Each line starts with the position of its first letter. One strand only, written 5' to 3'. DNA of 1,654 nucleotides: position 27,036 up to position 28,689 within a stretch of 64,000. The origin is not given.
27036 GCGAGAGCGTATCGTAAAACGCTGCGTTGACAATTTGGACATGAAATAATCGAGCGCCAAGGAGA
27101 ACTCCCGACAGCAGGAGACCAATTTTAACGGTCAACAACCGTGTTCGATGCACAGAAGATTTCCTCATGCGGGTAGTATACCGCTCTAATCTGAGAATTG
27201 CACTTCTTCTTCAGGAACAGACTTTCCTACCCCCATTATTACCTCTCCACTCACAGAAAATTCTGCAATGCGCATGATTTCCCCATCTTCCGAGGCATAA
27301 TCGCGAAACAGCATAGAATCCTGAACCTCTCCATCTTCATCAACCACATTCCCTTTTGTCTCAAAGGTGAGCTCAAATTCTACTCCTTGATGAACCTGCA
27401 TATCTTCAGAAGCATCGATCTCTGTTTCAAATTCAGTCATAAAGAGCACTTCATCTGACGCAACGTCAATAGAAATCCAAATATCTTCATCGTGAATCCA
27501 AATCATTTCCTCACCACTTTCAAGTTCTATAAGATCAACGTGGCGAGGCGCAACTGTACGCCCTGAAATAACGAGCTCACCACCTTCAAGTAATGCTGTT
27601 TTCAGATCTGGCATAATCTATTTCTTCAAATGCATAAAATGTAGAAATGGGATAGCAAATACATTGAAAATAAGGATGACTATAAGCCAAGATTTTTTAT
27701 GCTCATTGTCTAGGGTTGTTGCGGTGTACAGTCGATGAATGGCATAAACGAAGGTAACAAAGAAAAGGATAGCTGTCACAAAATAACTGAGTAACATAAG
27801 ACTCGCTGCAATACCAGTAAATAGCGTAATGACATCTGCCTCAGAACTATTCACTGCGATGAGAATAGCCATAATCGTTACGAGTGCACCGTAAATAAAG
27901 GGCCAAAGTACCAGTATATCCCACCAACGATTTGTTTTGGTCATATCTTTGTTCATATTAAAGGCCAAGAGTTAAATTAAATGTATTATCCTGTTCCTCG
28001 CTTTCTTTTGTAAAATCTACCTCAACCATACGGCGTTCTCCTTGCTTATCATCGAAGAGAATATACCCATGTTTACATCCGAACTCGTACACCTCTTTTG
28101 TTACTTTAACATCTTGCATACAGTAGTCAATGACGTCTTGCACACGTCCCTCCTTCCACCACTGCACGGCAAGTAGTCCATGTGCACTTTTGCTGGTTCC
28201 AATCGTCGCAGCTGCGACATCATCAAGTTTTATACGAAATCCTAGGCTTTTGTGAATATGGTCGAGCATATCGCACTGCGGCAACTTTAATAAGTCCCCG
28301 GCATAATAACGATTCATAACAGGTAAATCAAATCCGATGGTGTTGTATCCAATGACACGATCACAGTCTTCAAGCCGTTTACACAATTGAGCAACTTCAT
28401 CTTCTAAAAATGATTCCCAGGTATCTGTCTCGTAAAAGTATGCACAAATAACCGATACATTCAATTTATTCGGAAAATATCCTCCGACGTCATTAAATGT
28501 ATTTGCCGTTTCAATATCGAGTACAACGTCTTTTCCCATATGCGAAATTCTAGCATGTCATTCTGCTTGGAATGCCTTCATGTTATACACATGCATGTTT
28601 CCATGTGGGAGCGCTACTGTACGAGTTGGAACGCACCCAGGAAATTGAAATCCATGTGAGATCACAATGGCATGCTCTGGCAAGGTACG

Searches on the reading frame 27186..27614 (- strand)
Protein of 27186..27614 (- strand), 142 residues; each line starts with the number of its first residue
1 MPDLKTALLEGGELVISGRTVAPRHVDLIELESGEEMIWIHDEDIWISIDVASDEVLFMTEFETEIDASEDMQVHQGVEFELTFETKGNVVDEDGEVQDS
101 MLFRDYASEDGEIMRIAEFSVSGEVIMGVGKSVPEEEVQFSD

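Call 48: search_protein_families(library=pfam, proteins=[window:27186-27614:-], max_evalue=0.001)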
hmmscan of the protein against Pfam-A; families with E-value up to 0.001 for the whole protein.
window:27186-27614:- (142 aa): 1 family
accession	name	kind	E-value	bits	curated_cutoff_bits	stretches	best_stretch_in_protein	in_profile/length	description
PF13785.11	DUF4178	-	4.1e-05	24.2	25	1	30-134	32-135/136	Domain of unknown function (DUF4178)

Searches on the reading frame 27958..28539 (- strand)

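Call 48: search_protein_families(library=pfam, proteins=[window:27958-28539:-], max_evalue=0.001)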
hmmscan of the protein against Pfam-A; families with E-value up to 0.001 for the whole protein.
window:27958-28539:- (193 aa): 2 families
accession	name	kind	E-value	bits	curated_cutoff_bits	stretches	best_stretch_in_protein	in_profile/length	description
PF13482.12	RNase_H_2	-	6.3e-09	36.4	22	1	7-152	3-162/165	RNase_H superfamily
PF10108.15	DNA_pol_B_exo2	-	9.5e-06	25.9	24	0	89-151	106-170/213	Predicted 3'-5' exonuclease related to the exonuclease domain of PolB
